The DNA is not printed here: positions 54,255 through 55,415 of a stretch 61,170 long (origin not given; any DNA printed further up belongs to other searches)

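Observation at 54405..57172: A radical SAM enzyme with an auxiliary-cluster-like Cys-rich tail close to a DegT-family PLP enzyme, with a P-loop kinase between them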

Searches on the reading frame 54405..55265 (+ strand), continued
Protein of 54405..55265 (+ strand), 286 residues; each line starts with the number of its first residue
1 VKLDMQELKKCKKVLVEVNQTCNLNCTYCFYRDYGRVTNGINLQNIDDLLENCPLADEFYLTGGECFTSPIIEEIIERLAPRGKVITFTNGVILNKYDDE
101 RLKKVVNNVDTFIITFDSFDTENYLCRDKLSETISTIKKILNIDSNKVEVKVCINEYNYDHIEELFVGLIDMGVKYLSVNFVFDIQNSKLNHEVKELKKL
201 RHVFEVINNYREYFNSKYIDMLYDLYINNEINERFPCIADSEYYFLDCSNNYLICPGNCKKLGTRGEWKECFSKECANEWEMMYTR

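Call 55: search_protein_families(library=ncbifam, proteins=[L001:9456-10004:+, L014:12711-13229:+, L032:4287-4787:+, L030:9339-9998:+, L014:13226-13768:+, L001:8458-9444:+, L004:13425-13958:+, L014:10809-11450:+], max_evalue=0.01)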
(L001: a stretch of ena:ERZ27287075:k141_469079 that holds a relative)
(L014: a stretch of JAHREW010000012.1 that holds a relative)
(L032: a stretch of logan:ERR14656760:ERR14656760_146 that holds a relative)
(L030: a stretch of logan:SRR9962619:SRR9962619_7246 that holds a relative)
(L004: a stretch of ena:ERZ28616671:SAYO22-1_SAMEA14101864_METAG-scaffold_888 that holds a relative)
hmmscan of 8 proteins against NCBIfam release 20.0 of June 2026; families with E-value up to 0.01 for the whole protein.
L001:9456-10004:+ (182 aa): 14 families
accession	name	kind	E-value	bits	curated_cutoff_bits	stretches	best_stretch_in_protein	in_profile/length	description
TIGR01203.1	HGPRTase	equivalog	5.6e-10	39.2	150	1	23-167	6-145/167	hypoxanthine phosphoribosyltransferase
NF006613.0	PRK09177.1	equivalog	1.1e-07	31.5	138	1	22-176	10-148/159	xanthine phosphoribosyltransferase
NF003549.0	PRK05205.1-5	equivalog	9e-07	28.5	138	1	18-150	7-147/182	bifunctional pyr operon transcriptional regulator/uracil phosphoribosyltransferase PyrR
NF002620.0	PRK02277.1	subfamily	1.6e-06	28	115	1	27-148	70-187/201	orotate phosphoribosyltransferase-like protein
NF000014.2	tet_prtrans_34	exception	3.3e-06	27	345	1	25-173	8-140/154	xanthine phosphoribosyltransferase Tet(34)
NF003548.0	PRK05205.1-4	equivalog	4.7e-05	23.3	218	1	26-152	13-140/173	bifunctional pyr operon transcriptional regulator/uracil phosphoribosyltransferase PyrR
TIGR01091.1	upp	equivalog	6.6e-05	22.7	208.35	1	38-158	61-179/207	uracil phosphoribosyltransferase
TIGR00336.1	pyrE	equivalog_domain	0.00016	21.5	106.8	1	45-139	54-145/173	orotate phosphoribosyltransferase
NF001097.0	PRK00129.1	equivalog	0.00024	20.9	114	1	38-159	63-182/209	uracil phosphoribosyltransferase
NF003547.0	PRK05205.1-3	equivalog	0.00049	20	230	1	103-151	110-158/194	bifunctional pyr operon transcriptional regulator/uracil phosphoribosyltransferase PyrR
NF002634.0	PRK02304.1-3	equivalog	0.00056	19.6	170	1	69-140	84-155/182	adenine phosphoribosyltransferase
NF002636.0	PRK02304.1-5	equivalog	0.002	17.7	125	1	94-139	110-154/176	adenine phosphoribosyltransferase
TIGR01090.1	apt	equivalog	0.0032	17.6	185.85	1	87-139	93-146/169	adenine phosphoribosyltransferase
NF006328.0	PRK08558.1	equivalog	0.0046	16.6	184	1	93-144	167-218/238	adenine phosphoribosyltransferase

L014:12711-13229:+ (172 aa): 4 families
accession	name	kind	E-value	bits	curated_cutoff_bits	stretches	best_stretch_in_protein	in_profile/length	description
NF006613.0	PRK09177.1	equivalog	2.9e-06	26.9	138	1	18-170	11-147/159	xanthine phosphoribosyltransferase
TIGR00336.1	pyrE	equivalog_domain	5.3e-05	23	106.8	1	41-137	52-145/173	orotate phosphoribosyltransferase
NF002620.0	PRK02277.1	subfamily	0.0028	17.3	115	1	23-141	68-181/201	orotate phosphoribosyltransferase-like protein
TIGR01203.1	HGPRTase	equivalog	0.0033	17.2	150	1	42-141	26-126/167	hypoxanthine phosphoribosyltransferase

L032:4287-4787:+ (166 aa): 9 families
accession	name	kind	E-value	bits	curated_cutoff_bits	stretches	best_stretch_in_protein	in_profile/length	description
NF006613.0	PRK09177.1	equivalog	2.1e-07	30.6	138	1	17-166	8-145/159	xanthine phosphoribosyltransferase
NF002620.0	PRK02277.1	subfamily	3.1e-06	27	115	1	27-141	70-180/201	orotate phosphoribosyltransferase-like protein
TIGR01203.1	HGPRTase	equivalog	3.4e-06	26.9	150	1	31-146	13-129/167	hypoxanthine phosphoribosyltransferase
TIGR00336.1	pyrE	equivalog_domain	9.6e-05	22.2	106.8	1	24-137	35-143/173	orotate phosphoribosyltransferase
NF010382.0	PRK13809.1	equivalog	0.00018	21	208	1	40-139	64-155/210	orotate phosphoribosyltransferase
TIGR01091.1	upp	equivalog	0.0025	17.5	208.35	1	36-138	59-158/207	uracil phosphoribosyltransferase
NF006605.0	PRK09162.1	equivalog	0.004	16.6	181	1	104-146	100-142/183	hypoxanthine-guanine phosphoribosyltransferase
NF002095.0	PRK00934.1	equivalog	0.0051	16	296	1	33-136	146-239/287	ribose-phosphate diphosphokinase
NF005299.0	PRK06827.1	subfamily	0.0079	14.9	327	0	100-135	263-298/383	phosphoribosylpyrophosphate synthetase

L030:9339-9998:+ (219 aa): 0 families

L014:13226-13768:+ (180 aa): 3 families
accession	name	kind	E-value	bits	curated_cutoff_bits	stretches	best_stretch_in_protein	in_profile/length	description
TIGR00639.1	PurN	equivalog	9.7e-12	44.8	150.1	1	70-146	77-152/192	phosphoribosylglycinamide formyltransferase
NF004684.0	PRK06027.1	subfamily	3e-05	23.8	223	1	19-143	113-235/286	formyltetrahydrofolate deformylase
NF005755.0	PRK07579.1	equivalog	0.00094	19.1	238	1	41-146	38-135/245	dTDP-4-amino-4,6-dideoxyglucose formyltransferase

L001:8458-9444:+ (328 aa): 2 families
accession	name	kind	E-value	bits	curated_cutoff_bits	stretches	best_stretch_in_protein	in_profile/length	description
NF047883.1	UAcmpLyAlTFemX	equivalog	1.1e-29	103.9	500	1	6-314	4-313/337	UDP-N-acetylmuramoylpentapeptide-lysine N(6)-alanyltransferase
TIGR03019.1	pepcterm_femAB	equivalog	8.1e-11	41.5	260.35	1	157-291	128-261/330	FemAB family XrtA/PEP-CTERM system-associated protein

L004:13425-13958:+ (177 aa): 0 families

L014:10809-11450:+ (213 aa): 10 families
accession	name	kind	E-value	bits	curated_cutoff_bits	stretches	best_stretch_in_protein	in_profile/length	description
TIGR00041.1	DTMP_kinase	equivalog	4.3e-12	46.1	83.25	1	2-200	6-191/196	dTMP kinase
NF005923.0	PRK07933.1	equivalog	7.6e-06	25.4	193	1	3-156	3-155/213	dTMP kinase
TIGR02173.1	cyt_kin_arch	equivalog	5.7e-05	23.2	102.1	1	132-209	88-168/169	(d)CMP kinase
NF006085.0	PRK08233.1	equivalog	8.8e-05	22.4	198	1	132-210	98-178/184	hypothetical protein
TIGR00176.1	mobB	equivalog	0.00022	21.3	76.2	1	6-34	5-33/155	molybdopterin-guanine dinucleotide biosynthesis protein B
NF010248.0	PRK13695.1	equivalog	0.00026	20.8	156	1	1-32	4-35/180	NTPase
NF011063.0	PRK14494.1-2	equivalog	0.00042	20.1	258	0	5-34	6-35/227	putative molybdopterin-guanine dinucleotide biosynthesis protein MobB/FeS domain-containing protein protein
TIGR00064.1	ftsY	equivalog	0.00058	19.2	260.7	1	3-31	82-110/279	signal recognition particle-docking protein FtsY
NF005250.0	PRK06761.1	equivalog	0.002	17.2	270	1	3-36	6-39/282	hypothetical protein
TIGR00750.1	lao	equivalog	0.0061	15.7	240.75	1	5-32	39-66/300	methylmalonyl Co-A mutase-associated GTPase MeaB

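Call 63: find_related_loci(query=A1, collection=metagenome_contigs, flank=10000)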
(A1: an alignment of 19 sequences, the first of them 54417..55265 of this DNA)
Query A1 (282 aa) in metagenome_contigs; peptide patterns used: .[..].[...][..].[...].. (x = any residue, [..] = any of these).
46 stretches matched a pattern; 14 encode a relative of the query (tblastn E <= 1e-3); 14 distinct loci.
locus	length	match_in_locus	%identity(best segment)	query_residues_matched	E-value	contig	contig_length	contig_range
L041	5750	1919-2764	99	1-282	0e+0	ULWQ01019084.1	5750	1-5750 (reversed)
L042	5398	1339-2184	98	1-282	0e+0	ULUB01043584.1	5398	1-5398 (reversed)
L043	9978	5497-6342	72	1-282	8e-143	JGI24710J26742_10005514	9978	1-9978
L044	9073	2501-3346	72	1-282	8e-135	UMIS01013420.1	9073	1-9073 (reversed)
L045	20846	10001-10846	72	1-282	3e-134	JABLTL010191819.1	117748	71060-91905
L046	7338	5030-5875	58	1-282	7e-116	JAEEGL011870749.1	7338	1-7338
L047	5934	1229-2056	58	7-282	4e-111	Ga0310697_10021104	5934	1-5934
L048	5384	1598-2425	58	7-282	1e-110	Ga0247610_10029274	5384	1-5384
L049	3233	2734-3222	74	1-163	9e-73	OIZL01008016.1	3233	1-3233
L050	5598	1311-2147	36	4-278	4e-45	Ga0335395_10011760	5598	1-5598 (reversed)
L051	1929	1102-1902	35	10-278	1e-42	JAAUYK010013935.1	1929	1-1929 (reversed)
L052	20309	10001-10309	33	5-109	1e-7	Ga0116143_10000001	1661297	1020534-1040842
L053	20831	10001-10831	22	10-268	5e-7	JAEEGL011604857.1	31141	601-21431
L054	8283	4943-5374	25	10-144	2e-5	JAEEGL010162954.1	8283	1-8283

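Call 76: search_protein_families(library=ncbifam, proteins=[L046:2532-4235:+], max_evalue=0.001)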
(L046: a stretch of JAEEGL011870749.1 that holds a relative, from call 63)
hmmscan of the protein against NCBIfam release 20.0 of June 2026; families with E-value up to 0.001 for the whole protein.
L046:2532-4235:+ (567 aa): 115 families (the best 25 are shown)
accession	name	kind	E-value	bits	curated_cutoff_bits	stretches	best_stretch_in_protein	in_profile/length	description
TIGR03339.1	phn_lysR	subfamily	2.2e-41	142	341.1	1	283-538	3-251/279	aminoethylphosphonate catabolism associated LysR family transcriptional regulator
NF040786.1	LysR_Sec_metab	equivalog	8.3e-39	133.4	250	1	278-553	2-281/298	selenium metabolism-associated LysR family transcriptional regulator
NF038283.1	viperin_w_prok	equivalog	1.3e-36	126.2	180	1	8-240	2-242/281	viperin family antiviral radical SAM protein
NF047520.1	trans_act_CidR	equivalog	1.8e-33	116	415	1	283-563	7-286/292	cidABC operon transcriptional activator CidR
NF007307.0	PRK09791.1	equivalog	3.3e-33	115.1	336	1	279-548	7-275/302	LysR family transcriptional regulator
TIGR02424.1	TF_pcaQ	equivalog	3e-29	101.9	303.8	1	283-540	9-268/300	pca operon transcription factor PcaQ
NF007667.0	PRK10341.1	equivalog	7e-26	91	308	1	283-554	13-282/312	transcriptional regulator TdcA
NF040889.1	trans_reg_YeiE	equivalog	8.9e-25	87.5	480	1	280-556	6-277/288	DNA-binding transcriptional regulator YeiE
NF053705.1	TransRegGltCGpos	equivalog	1.8e-24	86.5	350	1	283-534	7-258/300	glutamate biosynthesis transcriptional regulator GltC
NF040888.1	trans_reg_YafC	equivalog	1.8e-24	86.2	470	1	278-563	4-287/293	DNA-binding transcriptional regulator YafC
NF008352.0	PRK11139.1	subfamily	2.2e-24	86.1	288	1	279-533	8-255/305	transcriptional regulator GcvA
NF009327.0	PRK12684.1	subfamily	3.7e-24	85.5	402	1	278-537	2-262/313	CysB family HTH-type transcriptional regulator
NF008095.0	PRK10837.1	subfamily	8.6e-24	84.2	281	1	279-562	5-283/290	LysR family transcriptional regulator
NF008416.0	PRK11242.1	equivalog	1e-23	84.1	277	1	284-541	8-262/300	transcriptional regulator CynR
NF008722.0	PRK11716.1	equivalog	4.5e-23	81.7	246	1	280-548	4-272/293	HTH-type transcriptional activator IlvY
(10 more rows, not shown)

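Call 86: search_dna_similar(query=window:54417-55265:+, collection=plasmids, mode=protein, max_evalue=0.00001, max_rows=10)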
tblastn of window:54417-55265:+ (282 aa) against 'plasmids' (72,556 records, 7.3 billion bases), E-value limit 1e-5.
Records with a match: 5; places in all: 5; records where one place covers at least 80% of the query: 0.
Best place of each record, by identity: <60% 5.
By first word of the organism name: Clostridium 4; Thermovirga 1.
By predicted mobility (MOB-suite, as given by PLSDB): mobilizable 4; non-mobilizable 1.
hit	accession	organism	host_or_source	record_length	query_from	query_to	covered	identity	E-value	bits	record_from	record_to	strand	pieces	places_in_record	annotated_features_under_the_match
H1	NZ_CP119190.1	Clostridium perfringens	goat,fecal sample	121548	18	212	69%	24.9%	5e-6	55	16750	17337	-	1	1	radical SAM protein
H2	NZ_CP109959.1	Clostridium perfringens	gut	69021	18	212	69%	24.9%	5e-6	55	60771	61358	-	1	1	radical SAM protein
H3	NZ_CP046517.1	Clostridium sp. 16K-1-R1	Corvus macrorhynchos,Whole ...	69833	18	212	69%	24.9%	5e-6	55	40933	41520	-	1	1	radical SAM protein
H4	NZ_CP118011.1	Clostridium perfringens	Homo sapiens,pure cell culture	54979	18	212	69%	24.9%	6e-6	55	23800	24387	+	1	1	radical SAM protein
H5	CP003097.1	Thermovirga lienii DSM 17291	production water from an oil well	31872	18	188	61%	25.0%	7e-6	55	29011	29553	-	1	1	Radical SAM domain protein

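Call 100: find_homologous_proteins(query=L014:9983-10807:+, max_evalue=1e-10)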
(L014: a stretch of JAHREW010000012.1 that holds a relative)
Query L014:9983-10807:+ (274 aa): 14 proteins with E <= 1e-10 among 811 candidates.
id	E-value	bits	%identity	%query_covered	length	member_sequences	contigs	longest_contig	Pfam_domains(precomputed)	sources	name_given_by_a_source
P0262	4.8e-171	585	95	100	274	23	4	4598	PF04055.28,PF13353.12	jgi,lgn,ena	-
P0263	3.0e-148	510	96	88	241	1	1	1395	PF04055.28,PF13353.12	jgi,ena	jgi:MoaA/NifB/PqqE/SkfB family radical SAM enzyme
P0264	2.7e-146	504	79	100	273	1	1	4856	PF04055.28,PF13353.12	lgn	-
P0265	6.1e-140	483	77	100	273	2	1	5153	PF04055.28,PF13353.12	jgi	jgi:MoaA/NifB/PqqE/SkfB family radical SAM enzyme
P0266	3.7e-137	474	77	100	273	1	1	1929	PF04055.28,PF13353.12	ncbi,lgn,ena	-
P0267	1.3e-82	295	49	100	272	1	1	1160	PF04055.28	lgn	-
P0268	1.5e-78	282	47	99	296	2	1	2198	PF04055.28,PF13353.12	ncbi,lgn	-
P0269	1.4e-66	243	44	96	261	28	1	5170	PF04055.28,PF13353.12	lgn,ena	-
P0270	1.8e-64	236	42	96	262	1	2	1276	PF04055.28,PF13353.12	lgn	-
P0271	5.3e-58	214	38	100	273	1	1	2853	PF04055.28,PF13353.12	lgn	-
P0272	3.1e-55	205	40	98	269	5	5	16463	PF04055.28,PF13353.12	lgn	-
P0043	4.9e-45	172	40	97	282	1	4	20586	PF04055.28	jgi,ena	-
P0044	5.1e-45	172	40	97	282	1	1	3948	PF04055.28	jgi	-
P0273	2.6e-36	143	34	98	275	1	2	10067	PF04055.28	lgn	-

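Call 101: find_encoding_contigs(protein=P0272, flank=10000, max_places=2)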
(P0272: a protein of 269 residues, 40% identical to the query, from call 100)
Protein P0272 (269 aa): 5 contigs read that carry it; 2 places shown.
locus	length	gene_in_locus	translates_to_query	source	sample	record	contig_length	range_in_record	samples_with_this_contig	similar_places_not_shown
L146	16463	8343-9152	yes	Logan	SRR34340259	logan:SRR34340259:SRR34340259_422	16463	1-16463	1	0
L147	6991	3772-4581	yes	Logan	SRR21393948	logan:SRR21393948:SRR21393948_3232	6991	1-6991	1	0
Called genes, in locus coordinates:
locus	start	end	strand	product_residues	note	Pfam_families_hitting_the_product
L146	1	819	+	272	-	?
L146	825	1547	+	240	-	PF00691:OmpA (faint)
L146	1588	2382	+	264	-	PF26739:DUF8245, PF01844:HNH (weak), PF13392:HNH_3 (faint)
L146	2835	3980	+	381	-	PF00753:Lactamase_B, PF16661:Lactamase_B_6, PF23023:Anti-Pycsar_Apyc1 (weak), PF12706:Lactamase_B_2 (weak)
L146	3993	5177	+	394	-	-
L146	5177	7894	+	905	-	PF00012:HSP70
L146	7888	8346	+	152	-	PF00583:Acetyltransf_1, PF13673:Acetyltransf_10 (weak), PF13508:Acetyltransf_7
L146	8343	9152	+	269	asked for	PF04055:Radical_SAM, PF13353:Fer4_12 (weak)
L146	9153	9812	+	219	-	PF01712:dNK, PF02223:Thymidylate_kin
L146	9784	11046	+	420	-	PF00155:Aminotran_1_2, PF01041:DegT_DnrJ_EryC1, PF00266:Aminotran_5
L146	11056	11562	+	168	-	PF00156:Pribosyltran (weak)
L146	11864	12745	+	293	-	PF01636:APH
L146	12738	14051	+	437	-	PF00535:Glycos_transf_2 (faint), PF13641:Glyco_tranf_2_3 (weak), PF13632:Glyco_trans_2_3 (faint)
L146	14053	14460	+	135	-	PF00383:dCMP_cyt_deam_1 (weak)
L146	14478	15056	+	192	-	-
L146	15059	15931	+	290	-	PF04055:Radical_SAM, PF13186:SPASM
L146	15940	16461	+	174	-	?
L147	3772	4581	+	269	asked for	PF04055:Radical_SAM, PF13353:Fer4_12 (weak)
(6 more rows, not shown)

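Call 102: find_encoding_contigs(protein=P0273, flank=10000, max_places=1)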
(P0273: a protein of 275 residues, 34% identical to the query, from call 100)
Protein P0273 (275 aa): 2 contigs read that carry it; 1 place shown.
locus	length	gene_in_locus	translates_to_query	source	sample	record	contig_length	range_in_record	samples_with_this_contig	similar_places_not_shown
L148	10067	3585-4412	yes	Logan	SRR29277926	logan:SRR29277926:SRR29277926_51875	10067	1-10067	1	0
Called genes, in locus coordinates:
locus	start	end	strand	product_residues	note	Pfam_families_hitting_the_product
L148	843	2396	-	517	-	PF03219:TLC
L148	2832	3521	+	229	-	-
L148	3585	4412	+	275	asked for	PF04055:Radical_SAM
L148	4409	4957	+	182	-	PF00156:Pribosyltran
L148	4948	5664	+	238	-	PF01712:dNK (weak), PF02223:Thymidylate_kin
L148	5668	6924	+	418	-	PF00155:Aminotran_1_2, PF01041:DegT_DnrJ_EryC1, PF00266:Aminotran_5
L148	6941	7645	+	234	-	PF06508:QueC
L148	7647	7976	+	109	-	PF01242:PTPS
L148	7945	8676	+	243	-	PF13353:Fer4_12 (weak), PF04055:Radical_SAM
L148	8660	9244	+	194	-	PF01227:GTP_cyclohydroI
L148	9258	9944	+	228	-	PF12917:YfbR-like (weak), PF13023:HD_3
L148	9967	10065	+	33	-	?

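Call 103: find_encoding_contigs(protein=P0269, flank=10000, max_places=1)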
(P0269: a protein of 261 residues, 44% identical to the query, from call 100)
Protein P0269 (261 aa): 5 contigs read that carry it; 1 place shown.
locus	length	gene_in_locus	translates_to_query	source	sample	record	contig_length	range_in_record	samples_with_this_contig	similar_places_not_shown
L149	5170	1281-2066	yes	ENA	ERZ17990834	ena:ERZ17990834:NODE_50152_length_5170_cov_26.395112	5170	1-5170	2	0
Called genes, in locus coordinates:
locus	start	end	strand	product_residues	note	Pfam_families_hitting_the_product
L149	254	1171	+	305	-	-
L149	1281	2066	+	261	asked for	PF04055:Radical_SAM, PF13353:Fer4_12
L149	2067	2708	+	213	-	PF01712:dNK, PF02223:Thymidylate_kin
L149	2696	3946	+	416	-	PF00155:Aminotran_1_2 (weak), PF01041:DegT_DnrJ_EryC1, PF00266:Aminotran_5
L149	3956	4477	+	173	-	PF00156:Pribosyltran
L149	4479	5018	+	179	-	PF00551:Formyl_trans_N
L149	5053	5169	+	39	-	?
